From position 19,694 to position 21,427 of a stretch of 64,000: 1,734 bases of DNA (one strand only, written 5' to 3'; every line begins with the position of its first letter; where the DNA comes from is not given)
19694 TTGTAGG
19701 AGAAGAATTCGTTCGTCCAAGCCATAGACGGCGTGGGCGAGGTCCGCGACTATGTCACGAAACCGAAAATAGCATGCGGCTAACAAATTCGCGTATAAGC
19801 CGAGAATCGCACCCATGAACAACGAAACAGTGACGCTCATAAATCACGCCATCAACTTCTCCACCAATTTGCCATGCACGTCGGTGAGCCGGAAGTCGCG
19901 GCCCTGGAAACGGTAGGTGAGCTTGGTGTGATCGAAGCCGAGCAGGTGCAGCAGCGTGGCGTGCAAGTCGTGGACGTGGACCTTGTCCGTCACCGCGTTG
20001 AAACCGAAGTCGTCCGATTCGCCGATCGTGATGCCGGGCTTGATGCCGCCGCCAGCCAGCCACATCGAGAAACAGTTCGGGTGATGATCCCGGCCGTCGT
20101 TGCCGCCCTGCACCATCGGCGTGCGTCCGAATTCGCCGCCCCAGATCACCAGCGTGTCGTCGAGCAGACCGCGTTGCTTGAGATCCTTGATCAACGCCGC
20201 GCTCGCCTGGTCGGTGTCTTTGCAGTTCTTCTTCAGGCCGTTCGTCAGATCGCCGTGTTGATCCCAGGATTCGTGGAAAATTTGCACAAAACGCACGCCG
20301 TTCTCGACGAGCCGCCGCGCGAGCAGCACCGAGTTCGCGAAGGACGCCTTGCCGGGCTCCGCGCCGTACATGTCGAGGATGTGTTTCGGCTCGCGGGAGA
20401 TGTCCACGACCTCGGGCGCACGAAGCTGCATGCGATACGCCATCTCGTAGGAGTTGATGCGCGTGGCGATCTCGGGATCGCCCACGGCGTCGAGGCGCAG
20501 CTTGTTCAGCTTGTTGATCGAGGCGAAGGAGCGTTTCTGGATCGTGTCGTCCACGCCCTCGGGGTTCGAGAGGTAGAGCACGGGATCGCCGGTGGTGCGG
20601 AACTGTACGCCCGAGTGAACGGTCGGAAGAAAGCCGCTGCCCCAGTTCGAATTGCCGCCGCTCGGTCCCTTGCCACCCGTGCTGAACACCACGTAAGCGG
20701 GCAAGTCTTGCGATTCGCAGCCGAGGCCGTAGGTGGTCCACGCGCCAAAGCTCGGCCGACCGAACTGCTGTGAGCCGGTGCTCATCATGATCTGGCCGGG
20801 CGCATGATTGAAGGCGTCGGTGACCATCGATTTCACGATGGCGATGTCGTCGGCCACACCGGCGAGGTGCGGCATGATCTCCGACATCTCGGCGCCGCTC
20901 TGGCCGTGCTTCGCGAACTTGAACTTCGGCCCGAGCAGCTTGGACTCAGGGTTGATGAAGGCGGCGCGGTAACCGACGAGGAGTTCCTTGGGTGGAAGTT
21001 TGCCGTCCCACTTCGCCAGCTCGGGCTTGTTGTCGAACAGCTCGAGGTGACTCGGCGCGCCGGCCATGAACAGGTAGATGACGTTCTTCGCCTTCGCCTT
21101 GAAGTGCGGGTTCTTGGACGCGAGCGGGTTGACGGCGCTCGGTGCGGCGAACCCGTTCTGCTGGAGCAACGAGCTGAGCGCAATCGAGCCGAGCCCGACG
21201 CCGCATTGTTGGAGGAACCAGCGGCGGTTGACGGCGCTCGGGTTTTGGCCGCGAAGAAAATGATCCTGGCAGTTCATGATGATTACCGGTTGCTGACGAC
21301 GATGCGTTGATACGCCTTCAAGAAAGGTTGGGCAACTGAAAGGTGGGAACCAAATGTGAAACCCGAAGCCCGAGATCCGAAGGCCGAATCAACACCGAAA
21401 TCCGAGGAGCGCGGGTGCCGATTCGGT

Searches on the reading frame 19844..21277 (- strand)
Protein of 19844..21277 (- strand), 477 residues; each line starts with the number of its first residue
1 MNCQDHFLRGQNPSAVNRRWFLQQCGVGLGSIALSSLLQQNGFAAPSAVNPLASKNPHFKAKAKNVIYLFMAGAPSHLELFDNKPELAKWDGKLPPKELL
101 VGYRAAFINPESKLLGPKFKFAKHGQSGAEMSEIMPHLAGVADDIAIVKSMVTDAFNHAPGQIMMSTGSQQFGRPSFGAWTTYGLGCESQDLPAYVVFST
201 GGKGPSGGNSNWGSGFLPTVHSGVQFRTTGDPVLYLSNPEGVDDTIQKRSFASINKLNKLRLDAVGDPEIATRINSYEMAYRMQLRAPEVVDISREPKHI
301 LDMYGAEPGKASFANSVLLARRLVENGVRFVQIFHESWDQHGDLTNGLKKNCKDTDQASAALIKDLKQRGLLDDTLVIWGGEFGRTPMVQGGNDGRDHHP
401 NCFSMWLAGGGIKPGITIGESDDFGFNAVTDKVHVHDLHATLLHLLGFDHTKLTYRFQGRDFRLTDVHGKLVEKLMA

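Call 3: search_protein_families(library=pfam, proteins=[window:19844-21277:-], max_evalue=1)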
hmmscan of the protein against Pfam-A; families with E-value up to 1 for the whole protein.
window:19844-21277:- (477 aa): 1 family
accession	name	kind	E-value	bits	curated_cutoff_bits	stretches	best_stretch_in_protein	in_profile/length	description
PF07394.17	DUF1501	-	6.3e-163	542.9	27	1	63-476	1-390/390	Protein of unknown function (DUF1501)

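Call 36: find_homologous_proteins(query=window:19844-21277:-, max_evalue=1e-100)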
Query window:19844-21277:- (477 aa): 7993 proteins with E <= 1e-100 among 8000 candidates; the best 120 are listed.
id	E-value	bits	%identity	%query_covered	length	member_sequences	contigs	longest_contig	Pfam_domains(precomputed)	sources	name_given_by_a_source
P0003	0.0e+0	1102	99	100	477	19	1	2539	PF07394.18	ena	-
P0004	1.6e-294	995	88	100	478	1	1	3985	PF07394.18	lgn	-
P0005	3.3e-294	994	87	100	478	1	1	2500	PF07394.18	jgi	jgi:hypothetical protein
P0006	5.6e-292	987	86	100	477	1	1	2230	PF07394.18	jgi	-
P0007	9.1e-291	983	86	100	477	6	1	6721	PF07394.18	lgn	-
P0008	1.0e-289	979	85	100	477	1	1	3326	PF07394.18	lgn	-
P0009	3.5e-287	971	83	100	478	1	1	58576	PF07394.18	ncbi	ncbi:MAG: DUF1501 domain-containing protein [Pirellulales bacterium]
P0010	5.9e-285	963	83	100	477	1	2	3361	PF07394.18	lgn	-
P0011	9.4e-284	959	89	96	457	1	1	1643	PF07394.18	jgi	jgi:hypothetical protein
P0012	2.6e-280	948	82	100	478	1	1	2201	PF07394.18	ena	-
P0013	2.9e-280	948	83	100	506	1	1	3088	PF07394.18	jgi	jgi:hypothetical protein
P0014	1.2e-279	946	83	100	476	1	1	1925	PF07394.18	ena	-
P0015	8.0e-279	943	82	100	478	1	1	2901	PF07394.18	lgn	-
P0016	2.7e-278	941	82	100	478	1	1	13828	PF07394.18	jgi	jgi:hypothetical protein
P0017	2.3e-276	935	81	100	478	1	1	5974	PF07394.18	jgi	jgi:hypothetical protein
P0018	5.0e-270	914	80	100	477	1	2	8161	PF07394.18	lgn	-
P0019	1.0e-268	910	79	100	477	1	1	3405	PF07394.18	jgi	jgi:hypothetical protein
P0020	3.6e-268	908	79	100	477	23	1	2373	PF07394.18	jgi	jgi:hypothetical protein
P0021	4.5e-268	908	78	100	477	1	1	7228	PF07394.18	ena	-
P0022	4.0e-267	905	79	100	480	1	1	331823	PF07394.18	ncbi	ncbi:MAG: DUF1501 domain-containing protein [Armatimonadota bacterium]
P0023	4.5e-267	904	79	100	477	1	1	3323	PF07394.18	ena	-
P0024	5.4e-267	904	79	100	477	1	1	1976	PF07394.18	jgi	jgi:uncharacterized protein (DUF1501 family)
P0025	6.0e-267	904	79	100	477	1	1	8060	PF07394.18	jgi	jgi:uncharacterized protein (DUF1501 family)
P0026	1.1e-266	903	77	100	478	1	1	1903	PF07394.18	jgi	jgi:uncharacterized protein (DUF1501 family)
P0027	1.3e-266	903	78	100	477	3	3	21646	PF07394.18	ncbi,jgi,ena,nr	ncbi:MAG TPA: DUF1501 domain-containing protein [Verrucomicrobiae bacterium]|nr:DUF1501 domain-conta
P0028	1.8e-266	903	79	100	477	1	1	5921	PF07394.18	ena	-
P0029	3.1e-266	902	79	100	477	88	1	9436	PF07394.18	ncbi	-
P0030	3.3e-266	902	78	100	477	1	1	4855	PF07394.18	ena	-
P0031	3.4e-266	902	78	100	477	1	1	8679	PF07394.18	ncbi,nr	ncbi:MAG TPA: DUF1501 domain-containing protein [Methylomirabilota bacterium]|nr:DUF1501 domain-cont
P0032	3.7e-266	901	79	100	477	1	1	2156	PF07394.18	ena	-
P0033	3.8e-266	901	79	100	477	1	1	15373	PF07394.18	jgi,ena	-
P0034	4.4e-266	901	79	100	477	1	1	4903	PF07394.18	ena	-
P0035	5.9e-266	901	78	100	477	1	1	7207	PF07394.18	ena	-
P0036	1.1e-265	900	78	100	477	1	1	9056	PF07394.18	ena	-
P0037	1.1e-265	900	78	100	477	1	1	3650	PF07394.18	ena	-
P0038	1.2e-265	900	78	100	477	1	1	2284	PF07394.18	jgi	jgi:uncharacterized protein (DUF1501 family)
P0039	1.8e-265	899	78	100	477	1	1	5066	PF07394.18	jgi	jgi:hypothetical protein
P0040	2.7e-265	899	77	100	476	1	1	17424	PF07394.18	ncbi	-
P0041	5.3e-265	898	78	100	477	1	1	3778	PF07394.18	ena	-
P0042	5.4e-265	898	78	100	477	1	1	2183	PF07394.18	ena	-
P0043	5.8e-265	897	78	100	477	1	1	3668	PF07394.18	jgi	jgi:hypothetical protein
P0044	6.6e-265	897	78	100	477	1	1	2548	PF07394.18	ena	-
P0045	7.1e-265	897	78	100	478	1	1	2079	PF07394.18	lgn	-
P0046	7.7e-265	897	79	100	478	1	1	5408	PF07394.18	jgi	-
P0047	1.1e-264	897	78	100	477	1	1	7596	PF07394.18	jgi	jgi:uncharacterized protein (DUF1501 family)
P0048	1.3e-264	896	78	100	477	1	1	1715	PF07394.18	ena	-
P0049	1.3e-264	896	79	100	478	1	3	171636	PF07394.18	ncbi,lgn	-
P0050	1.5e-264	896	79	100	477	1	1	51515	PF07394.18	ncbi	-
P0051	1.5e-264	896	78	100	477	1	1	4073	PF07394.18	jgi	jgi:Protein of unknown function (DUF1501)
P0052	1.7e-264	896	78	100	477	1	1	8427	PF07394.18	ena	-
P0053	1.9e-264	896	78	100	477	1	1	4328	PF07394.18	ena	-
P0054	2.0e-264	896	78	100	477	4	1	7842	PF07394.18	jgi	jgi:hypothetical protein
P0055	2.4e-264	895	78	100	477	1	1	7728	PF07394.18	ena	-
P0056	2.7e-264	895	77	100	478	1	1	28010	PF07394.18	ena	-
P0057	3.0e-264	895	77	100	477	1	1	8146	PF07394.18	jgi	jgi:hypothetical protein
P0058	3.1e-264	895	78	100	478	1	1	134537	PF07394.18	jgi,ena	-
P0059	3.5e-264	895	78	100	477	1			PF07394.18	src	-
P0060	3.7e-264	895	77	100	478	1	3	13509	PF07394.18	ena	-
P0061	4.7e-264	895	79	100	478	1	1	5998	PF07394.18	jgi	jgi:Protein of unknown function (DUF1501)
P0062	5.3e-264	894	77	100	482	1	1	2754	PF07394.18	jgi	jgi:hypothetical protein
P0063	5.7e-264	894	78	100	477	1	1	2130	PF07394.18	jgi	-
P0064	5.9e-264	894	78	100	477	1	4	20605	PF07394.18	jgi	jgi:hypothetical protein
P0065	6.3e-264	894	79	100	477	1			PF07394.18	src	-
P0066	6.4e-264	894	77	100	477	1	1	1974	PF07394.18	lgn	-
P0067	6.4e-264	894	78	100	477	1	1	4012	PF07394.18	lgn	-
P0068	8.9e-264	894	78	100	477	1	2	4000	PF07394.18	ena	-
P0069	9.0e-264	894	78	100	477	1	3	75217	PF07394.18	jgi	jgi:Protein of unknown function (DUF1501)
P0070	1.0e-263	893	77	100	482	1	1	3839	PF07394.18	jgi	jgi:hypothetical protein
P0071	1.0e-263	893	78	100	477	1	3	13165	PF07394.18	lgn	-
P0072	1.1e-263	893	77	100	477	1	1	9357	PF07394.18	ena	-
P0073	1.1e-263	893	79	100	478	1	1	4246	PF07394.18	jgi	-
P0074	1.2e-263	893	78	100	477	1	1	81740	PF07394.18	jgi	jgi:hypothetical protein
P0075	1.2e-263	893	78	100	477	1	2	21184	PF07394.18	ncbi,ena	-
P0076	1.3e-263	893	77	100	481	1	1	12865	PF07394.18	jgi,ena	jgi:hypothetical protein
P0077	1.4e-263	893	78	100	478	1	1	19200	PF07394.18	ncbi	-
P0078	1.9e-263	893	78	100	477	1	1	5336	PF07394.18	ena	-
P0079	1.9e-263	892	79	100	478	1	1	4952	PF07394.18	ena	-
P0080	1.9e-263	892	77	100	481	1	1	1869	PF07394.18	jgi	-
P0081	2.0e-263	892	78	100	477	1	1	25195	PF07394.18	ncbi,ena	-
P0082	2.1e-263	892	78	100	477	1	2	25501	PF07394.18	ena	-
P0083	2.1e-263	892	77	100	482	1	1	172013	PF07394.18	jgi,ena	-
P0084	2.3e-263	892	78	100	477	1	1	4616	PF07394.18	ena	-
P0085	2.6e-263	892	78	100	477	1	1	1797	PF07394.18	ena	-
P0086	2.7e-263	892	78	100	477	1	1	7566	PF07394.18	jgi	-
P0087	2.7e-263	892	77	100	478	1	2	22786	PF07394.18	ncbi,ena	-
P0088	2.7e-263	892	78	100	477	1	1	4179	PF07394.18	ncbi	-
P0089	3.3e-263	892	78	100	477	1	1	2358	PF07394.18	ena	-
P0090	4.9e-263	891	78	100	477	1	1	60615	PF07394.18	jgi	jgi:uncharacterized protein (DUF1501 family)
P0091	5.3e-263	891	78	100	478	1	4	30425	PF07394.18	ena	-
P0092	5.4e-263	891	78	100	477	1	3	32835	PF07394.18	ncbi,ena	-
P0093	5.9e-263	891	78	100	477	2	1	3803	PF07394.18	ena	-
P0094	6.7e-263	891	78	100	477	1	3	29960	PF07394.18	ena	-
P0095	6.7e-263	891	78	100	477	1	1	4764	PF07394.18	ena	-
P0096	7.0e-263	891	78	100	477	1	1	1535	PF07394.18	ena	-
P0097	7.4e-263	891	77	100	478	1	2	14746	PF07394.18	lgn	-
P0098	7.9e-263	890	78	100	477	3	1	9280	PF07394.18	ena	-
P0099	9.1e-263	890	78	100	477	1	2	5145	PF07394.18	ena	-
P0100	9.8e-263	890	77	100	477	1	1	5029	PF07394.18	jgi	jgi:hypothetical protein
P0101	1.2e-262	890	78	100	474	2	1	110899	PF07394.18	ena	-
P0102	1.4e-262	890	79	100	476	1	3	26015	PF07394.18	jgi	jgi:hypothetical protein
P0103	1.7e-262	889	77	100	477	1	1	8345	PF07394.18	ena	-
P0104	1.8e-262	889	78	100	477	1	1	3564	PF07394.18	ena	-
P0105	2.0e-262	889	77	100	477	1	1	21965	PF07394.18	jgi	jgi:hypothetical protein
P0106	2.4e-262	889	77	100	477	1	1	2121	PF07394.18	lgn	-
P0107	2.7e-262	889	77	100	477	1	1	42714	PF07394.18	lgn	-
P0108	3.4e-262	888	77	100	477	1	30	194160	PF07394.18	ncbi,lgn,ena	-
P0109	3.5e-262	888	77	100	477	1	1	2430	PF07394.18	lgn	-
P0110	3.6e-262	888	79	98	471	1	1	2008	PF07394.18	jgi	jgi:hypothetical protein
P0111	4.0e-262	888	76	100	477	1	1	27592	PF07394.18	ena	-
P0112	4.3e-262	888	77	100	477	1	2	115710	PF07394.18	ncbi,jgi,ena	-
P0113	4.5e-262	888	78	100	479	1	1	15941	PF07394.18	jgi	jgi:Protein of unknown function (DUF1501)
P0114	5.4e-262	888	78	100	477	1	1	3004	PF07394.18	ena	-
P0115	6.6e-262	887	78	100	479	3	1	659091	PF07394.18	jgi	jgi:hypothetical protein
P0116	6.8e-262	887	78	100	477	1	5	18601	PF07394.18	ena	-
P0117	7.3e-262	887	77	100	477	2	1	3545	PF07394.18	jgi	-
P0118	7.3e-262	887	77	100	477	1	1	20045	PF07394.18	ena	-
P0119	8.6e-262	887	77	100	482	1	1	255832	PF07394.18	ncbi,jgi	ncbi:MAG: hypothetical protein RJA22_492 [Verrucomicrobiota bacterium]|jgi:uncharacterized protein (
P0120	9.2e-262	887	77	100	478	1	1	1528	PF07394.18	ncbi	-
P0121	9.3e-262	887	78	100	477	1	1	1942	PF07394.18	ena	-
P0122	1.0e-261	887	77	100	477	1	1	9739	PF07394.18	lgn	-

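Call 37: find_encoding_contigs(protein=P0003, flank=10000, max_places=10)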
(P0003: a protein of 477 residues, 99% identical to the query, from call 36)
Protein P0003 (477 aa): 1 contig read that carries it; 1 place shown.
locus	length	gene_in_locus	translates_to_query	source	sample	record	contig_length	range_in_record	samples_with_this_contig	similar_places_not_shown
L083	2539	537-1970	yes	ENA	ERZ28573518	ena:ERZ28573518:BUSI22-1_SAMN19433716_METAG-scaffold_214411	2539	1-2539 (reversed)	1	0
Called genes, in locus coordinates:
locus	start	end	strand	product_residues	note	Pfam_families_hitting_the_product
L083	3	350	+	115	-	?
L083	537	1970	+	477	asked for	PF07394:DUF1501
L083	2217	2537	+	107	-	?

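Call 38: find_encoding_contigs(protein=window:19844-21277:-, flank=10000, max_places=10)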
Protein window:19844-21277:- (477 aa): no gene with exactly this product is on record in the collection.

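Call 39: list_cluster_members(proteins=[P0003, window:19844-21277:-])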
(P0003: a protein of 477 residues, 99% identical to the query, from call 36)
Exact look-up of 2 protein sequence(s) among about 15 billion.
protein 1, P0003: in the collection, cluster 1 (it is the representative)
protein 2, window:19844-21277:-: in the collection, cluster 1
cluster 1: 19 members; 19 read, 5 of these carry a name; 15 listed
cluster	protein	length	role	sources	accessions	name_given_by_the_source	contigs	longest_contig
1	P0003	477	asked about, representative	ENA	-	-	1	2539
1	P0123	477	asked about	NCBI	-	-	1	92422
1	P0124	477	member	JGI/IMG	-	hypothetical protein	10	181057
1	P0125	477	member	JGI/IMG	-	hypothetical protein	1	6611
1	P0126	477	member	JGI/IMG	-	hypothetical protein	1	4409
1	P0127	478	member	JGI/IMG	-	hypothetical protein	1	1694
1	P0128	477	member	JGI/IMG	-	hypothetical protein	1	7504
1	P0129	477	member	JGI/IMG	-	-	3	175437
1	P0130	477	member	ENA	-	-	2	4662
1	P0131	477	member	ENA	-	-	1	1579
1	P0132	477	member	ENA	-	-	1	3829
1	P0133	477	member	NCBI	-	-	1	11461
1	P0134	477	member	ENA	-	-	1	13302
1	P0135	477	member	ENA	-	-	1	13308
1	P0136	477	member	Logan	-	-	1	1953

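Call 40: find_encoding_contigs(protein=P0124, flank=10000, max_places=6)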
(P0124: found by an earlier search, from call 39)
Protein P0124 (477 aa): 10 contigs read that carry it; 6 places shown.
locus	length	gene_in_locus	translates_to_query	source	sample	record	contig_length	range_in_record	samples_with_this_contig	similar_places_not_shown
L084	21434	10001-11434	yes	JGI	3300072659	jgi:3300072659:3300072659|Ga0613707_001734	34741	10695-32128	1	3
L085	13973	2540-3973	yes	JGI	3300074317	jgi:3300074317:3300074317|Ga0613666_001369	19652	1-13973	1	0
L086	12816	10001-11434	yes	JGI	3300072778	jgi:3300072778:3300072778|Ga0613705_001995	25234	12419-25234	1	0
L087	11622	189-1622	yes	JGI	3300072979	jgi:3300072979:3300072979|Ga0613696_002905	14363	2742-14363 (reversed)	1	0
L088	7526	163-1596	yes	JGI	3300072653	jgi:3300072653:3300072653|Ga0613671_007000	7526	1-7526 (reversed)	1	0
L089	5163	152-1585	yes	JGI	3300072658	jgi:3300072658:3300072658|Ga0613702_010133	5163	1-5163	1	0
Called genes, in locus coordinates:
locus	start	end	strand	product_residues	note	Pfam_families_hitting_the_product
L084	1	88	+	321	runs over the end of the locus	PF00005:ABC_tran, PF13304:AAA_21 (faint)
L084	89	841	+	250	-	PF12730:ABC2_membrane_4 (weak), PF13346:ABC2_membrane_5 (faint), PF12698:ABC2_membrane_3, PF12679:ABC2_membrane_2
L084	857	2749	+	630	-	PF23357:DUF7088, PF09822:ABC_transp_aux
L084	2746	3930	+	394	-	PF14238:DUF4340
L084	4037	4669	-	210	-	PF00081:Sod_Fe_N, PF02777:Sod_Fe_C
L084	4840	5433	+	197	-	PF02525:Flavodoxin_2 (weak), PF03358:FMN_red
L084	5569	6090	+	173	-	PF13740:ACT_6, PF22629:ACT_AHAS_ss (faint), PF13291:ACT_4 (weak), PF01842:ACT (weak), PF13740:ACT_6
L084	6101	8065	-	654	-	-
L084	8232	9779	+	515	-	PF00501:AMP-binding, PF13193:AMP-binding_C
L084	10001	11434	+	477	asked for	PF07394:DUF1501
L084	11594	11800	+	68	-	-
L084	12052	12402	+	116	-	PF05534:HicB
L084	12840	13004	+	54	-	-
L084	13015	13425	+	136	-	PF01850:PIN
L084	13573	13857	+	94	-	-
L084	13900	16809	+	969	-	PF18339:Tudor_1_RapA, PF18337:Tudor_RapA, PF00176:SNF2-rel_dom, PF00270:DEAD, PF04851:ResIII, PF00271:Helicase_C, PF12137:RapA_C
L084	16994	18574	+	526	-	PF03806:ABG_transport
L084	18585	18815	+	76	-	-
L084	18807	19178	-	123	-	-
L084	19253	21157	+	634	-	PF04909:Amidohydro_2, PF06452:CBM9_1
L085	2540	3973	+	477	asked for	PF07394:DUF1501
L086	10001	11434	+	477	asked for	PF07394:DUF1501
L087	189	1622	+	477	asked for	PF07394:DUF1501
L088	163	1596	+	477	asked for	PF07394:DUF1501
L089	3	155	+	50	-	?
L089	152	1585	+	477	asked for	PF07394:DUF1501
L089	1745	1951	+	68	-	-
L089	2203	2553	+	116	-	PF05534:HicB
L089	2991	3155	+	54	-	-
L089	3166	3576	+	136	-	PF01850:PIN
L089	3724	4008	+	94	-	-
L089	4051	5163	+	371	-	?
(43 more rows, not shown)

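Call 45: find_encoding_contigs(protein=P0129, flank=10000, max_places=4)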
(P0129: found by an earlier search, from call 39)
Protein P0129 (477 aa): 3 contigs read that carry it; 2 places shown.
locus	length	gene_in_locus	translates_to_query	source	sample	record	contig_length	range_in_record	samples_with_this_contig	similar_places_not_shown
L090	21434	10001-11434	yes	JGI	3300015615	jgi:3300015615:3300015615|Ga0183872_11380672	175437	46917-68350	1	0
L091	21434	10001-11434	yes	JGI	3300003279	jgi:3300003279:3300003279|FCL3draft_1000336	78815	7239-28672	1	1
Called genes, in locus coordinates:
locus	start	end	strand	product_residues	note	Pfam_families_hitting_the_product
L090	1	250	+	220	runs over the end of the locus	PF00475:IGPD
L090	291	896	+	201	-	PF04542:Sigma70_r2, PF08281:Sigma70_r4_2, PF04545:Sigma70_r4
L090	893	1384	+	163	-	-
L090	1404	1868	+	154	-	-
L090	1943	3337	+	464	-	-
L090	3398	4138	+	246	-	-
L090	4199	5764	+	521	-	PF13598:DUF4139 (faint)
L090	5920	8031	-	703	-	-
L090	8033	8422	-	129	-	-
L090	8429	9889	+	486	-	PF00501:AMP-binding, PF13193:AMP-binding_C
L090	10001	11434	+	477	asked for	PF07394:DUF1501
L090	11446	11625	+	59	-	-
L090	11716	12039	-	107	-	PF02452:PemK_toxin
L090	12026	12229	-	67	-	-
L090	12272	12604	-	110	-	PF02452:PemK_toxin (weak)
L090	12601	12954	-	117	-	-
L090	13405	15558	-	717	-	PF00704:Glyco_hydro_18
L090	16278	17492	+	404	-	PF13506:Glyco_transf_21, PF00535:Glycos_transf_2, PF13641:Glyco_tranf_2_3, PF03142:Chitin_synth_2, PF01644:Chitin_synth_1, PF13632:Glyco_trans_2_3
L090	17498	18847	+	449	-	-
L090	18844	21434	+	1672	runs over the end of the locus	PF13432:TPR_16 (weak), PF14559:TPR_19, PF13432:TPR_16 (weak), PF14559:TPR_19 (weak), PF01522:Polysacc_deac_1, PF13432:TPR_16 (weak), PF14559:TPR_19 (weak), PF01522:Polysacc_deac_1, +15 more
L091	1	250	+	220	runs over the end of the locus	PF00475:IGPD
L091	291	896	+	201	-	PF04542:Sigma70_r2, PF08281:Sigma70_r4_2, PF04545:Sigma70_r4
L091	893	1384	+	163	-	-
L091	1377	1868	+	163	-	-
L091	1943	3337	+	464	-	-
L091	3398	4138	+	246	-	-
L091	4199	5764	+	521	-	PF13598:DUF4139 (faint)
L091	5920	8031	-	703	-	-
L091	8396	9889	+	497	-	PF00501:AMP-binding, PF13193:AMP-binding_C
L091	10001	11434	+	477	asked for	PF07394:DUF1501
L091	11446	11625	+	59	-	-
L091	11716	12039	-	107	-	PF02452:PemK_toxin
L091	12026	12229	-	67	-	-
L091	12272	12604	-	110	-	PF02452:PemK_toxin (weak)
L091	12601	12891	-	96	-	-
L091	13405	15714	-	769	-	PF00704:Glyco_hydro_18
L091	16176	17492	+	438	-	PF13506:Glyco_transf_21, PF00535:Glycos_transf_2, PF13641:Glyco_tranf_2_3, PF01644:Chitin_synth_1, PF03142:Chitin_synth_2, PF13632:Glyco_trans_2_3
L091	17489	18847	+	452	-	-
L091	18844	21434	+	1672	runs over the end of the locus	PF13432:TPR_16 (weak), PF14559:TPR_19, PF13432:TPR_16 (weak), PF14559:TPR_19 (weak), PF01522:Polysacc_deac_1, PF13432:TPR_16 (weak), PF14559:TPR_19 (weak), PF01522:Polysacc_deac_1, +15 more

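Call 46: find_encoding_contigs(protein=P0134, flank=10000, max_places=4)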
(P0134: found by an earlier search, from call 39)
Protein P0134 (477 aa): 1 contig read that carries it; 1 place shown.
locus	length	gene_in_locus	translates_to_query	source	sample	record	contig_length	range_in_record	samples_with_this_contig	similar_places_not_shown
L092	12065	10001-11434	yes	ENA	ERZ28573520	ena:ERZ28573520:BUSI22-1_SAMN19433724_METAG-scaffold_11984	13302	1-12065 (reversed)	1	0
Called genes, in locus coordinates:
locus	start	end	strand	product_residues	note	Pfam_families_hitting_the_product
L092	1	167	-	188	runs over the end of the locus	PF18967:PycTM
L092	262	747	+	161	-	PF02542:YgbB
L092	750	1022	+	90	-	-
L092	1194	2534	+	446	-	PF00072:Response_reg, PF00158:Sigma54_activat, PF14532:Sigma54_activ_2, PF07728:AAA_5, PF25601:AAA_lid_14, PF02954:HTH_8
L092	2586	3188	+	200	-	-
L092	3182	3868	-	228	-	PF11967:RecO_N, PF02565:RecO_C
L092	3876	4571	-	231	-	PF04367:DUF502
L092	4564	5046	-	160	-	PF02130:YbeY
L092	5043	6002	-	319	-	PF02562:PhoH, PF13245:AAA_19 (weak), PF13604:AAA_30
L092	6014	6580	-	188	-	PF01230:HIT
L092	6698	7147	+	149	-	PF00571:CBS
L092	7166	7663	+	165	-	PF13302:Acetyltransf_3, PF00583:Acetyltransf_1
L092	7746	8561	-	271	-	-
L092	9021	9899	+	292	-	PF01066:CDP-OH_P_transf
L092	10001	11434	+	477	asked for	PF07394:DUF1501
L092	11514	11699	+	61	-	-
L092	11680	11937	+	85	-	-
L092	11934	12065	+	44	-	?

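Call 47: find_encoding_contigs(protein=P0133, flank=10000, max_places=4)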
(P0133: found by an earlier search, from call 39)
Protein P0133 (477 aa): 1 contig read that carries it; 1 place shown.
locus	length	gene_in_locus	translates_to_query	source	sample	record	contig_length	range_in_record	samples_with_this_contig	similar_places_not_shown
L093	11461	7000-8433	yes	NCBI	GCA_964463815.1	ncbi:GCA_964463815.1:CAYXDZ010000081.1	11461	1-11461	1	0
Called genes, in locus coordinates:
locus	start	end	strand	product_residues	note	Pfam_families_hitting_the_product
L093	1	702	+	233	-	?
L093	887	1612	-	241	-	PF00081:Sod_Fe_N, PF02777:Sod_Fe_C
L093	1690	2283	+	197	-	PF02525:Flavodoxin_2 (weak), PF03358:FMN_red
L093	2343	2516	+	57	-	-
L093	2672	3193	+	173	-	PF13740:ACT_6, PF22629:ACT_AHAS_ss (faint), PF13291:ACT_4 (weak), PF01842:ACT (weak), PF13740:ACT_6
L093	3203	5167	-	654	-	-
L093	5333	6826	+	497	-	PF00501:AMP-binding, PF13193:AMP-binding_C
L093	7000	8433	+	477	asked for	PF07394:DUF1501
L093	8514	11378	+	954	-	PF18339:Tudor_1_RapA, PF18337:Tudor_RapA, PF00176:SNF2-rel_dom, PF00270:DEAD, PF04851:ResIII, PF00271:Helicase_C, PF12137:RapA_C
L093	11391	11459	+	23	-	?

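Call 58: find_related_loci(query=window:19844-21277:-, collection=metagenome_contigs, flank=7000)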
Query window:19844-21277:- (477 aa) in metagenome_contigs; peptide patterns used: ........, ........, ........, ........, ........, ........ (x = any residue, [..] = any of these).
600 stretches matched a pattern (row limit reached: there are more); 598 encode a relative of the query (tblastn E <= 1e-3); the best 80 are kept; 80 distinct loci.
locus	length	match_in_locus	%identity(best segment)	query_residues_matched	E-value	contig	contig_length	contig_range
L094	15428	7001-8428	80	1-477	0e+0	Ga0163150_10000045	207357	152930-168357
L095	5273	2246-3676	78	1-477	0e+0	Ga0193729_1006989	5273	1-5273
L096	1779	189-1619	78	1-477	0e+0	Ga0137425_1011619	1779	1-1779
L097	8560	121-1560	74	1-477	0e+0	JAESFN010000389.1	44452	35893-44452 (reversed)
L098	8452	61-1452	74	1-477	0e+0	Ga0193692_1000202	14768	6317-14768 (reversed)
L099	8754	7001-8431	72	1-477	0e+0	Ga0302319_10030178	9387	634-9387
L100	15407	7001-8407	71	8-476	0e+0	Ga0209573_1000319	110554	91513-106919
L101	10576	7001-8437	68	1-477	0e+0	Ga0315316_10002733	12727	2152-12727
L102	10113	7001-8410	68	14-477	0e+0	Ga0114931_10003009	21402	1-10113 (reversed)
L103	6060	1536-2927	67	15-477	0e+0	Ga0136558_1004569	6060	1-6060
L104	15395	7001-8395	65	15-477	0e+0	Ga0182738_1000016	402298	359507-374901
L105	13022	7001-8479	62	1-477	0e+0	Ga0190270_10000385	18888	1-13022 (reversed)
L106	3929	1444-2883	58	1-477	0e+0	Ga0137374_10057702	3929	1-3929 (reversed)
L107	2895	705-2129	60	7-477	0e+0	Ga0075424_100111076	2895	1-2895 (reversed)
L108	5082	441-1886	60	15-477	0e+0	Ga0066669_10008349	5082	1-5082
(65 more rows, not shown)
